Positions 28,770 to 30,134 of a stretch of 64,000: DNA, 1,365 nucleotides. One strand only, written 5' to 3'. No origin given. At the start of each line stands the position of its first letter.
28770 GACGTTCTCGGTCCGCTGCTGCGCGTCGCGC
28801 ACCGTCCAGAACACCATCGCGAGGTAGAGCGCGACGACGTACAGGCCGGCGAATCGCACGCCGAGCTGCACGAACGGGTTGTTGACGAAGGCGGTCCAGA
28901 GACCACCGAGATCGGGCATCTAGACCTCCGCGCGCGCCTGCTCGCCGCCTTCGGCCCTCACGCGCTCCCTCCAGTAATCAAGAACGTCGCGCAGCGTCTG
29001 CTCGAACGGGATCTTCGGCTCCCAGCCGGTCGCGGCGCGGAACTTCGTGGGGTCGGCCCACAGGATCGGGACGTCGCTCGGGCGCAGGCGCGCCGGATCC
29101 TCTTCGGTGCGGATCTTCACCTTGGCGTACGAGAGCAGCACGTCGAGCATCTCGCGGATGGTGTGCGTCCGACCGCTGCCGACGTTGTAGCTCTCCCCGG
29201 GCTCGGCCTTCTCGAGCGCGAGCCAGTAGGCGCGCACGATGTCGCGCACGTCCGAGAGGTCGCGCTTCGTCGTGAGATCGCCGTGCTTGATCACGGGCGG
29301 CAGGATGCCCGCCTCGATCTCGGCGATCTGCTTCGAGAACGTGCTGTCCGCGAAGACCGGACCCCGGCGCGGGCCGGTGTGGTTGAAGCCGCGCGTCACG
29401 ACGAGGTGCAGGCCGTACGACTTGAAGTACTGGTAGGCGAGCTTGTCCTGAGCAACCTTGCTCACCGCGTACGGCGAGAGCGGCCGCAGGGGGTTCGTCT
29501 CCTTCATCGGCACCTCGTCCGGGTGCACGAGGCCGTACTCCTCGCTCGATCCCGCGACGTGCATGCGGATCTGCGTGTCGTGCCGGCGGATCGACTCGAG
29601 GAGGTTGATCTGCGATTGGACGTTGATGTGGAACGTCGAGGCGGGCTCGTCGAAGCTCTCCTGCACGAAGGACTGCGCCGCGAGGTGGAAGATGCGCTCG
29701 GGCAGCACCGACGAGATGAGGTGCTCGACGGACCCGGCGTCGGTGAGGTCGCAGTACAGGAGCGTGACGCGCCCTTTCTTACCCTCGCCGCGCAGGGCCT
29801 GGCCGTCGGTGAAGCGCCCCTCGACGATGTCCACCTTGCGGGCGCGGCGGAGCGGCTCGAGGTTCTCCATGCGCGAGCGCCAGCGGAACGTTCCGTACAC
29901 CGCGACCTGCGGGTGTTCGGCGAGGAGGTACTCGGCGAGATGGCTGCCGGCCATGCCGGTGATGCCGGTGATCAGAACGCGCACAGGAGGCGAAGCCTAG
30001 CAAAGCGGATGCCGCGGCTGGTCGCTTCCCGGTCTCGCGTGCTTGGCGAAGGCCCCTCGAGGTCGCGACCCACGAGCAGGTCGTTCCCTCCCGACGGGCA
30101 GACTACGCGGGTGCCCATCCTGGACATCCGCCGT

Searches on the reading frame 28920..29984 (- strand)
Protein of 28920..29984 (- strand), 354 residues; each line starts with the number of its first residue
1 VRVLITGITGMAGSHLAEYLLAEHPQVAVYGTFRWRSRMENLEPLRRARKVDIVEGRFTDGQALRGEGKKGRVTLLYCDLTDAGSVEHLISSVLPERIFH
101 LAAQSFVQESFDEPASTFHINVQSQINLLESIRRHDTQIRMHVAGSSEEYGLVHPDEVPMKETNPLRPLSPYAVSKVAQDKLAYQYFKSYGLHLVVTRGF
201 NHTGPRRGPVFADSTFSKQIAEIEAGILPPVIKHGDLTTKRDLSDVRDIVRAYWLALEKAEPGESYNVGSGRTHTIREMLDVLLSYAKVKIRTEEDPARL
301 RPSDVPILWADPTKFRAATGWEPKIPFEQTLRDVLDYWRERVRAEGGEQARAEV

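Call 50: search_protein_families(library=pfam, proteins=[window:28920-29984:-], max_evalue=0.001)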
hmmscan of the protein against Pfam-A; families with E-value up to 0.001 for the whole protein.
window:28920-29984:- (354 aa): 5 families
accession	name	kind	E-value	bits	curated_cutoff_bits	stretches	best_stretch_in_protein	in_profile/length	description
PF16363.11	GDP_Man_Dehyd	-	1.6e-81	274.8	27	1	4-333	1-331/332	GDP-mannose 4,6 dehydratase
PF01370.27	Epimerase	-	2.1e-56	191.5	20.9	1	3-269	1-240/240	NAD dependent epimerase/dehydratase family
PF07993.18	NAD_binding_4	-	7.4e-08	32.3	20.1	1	5-209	1-215/258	Male sterility protein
PF04321.23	RmlD_sub_bind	-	1.1e-07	31.6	27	1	1-183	1-136/287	RmlD substrate binding domain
PF02719.21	Polysacc_synt_2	-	0.00059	19.6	20.2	0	3-136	1-119/293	Polysaccharide biosynthesis protein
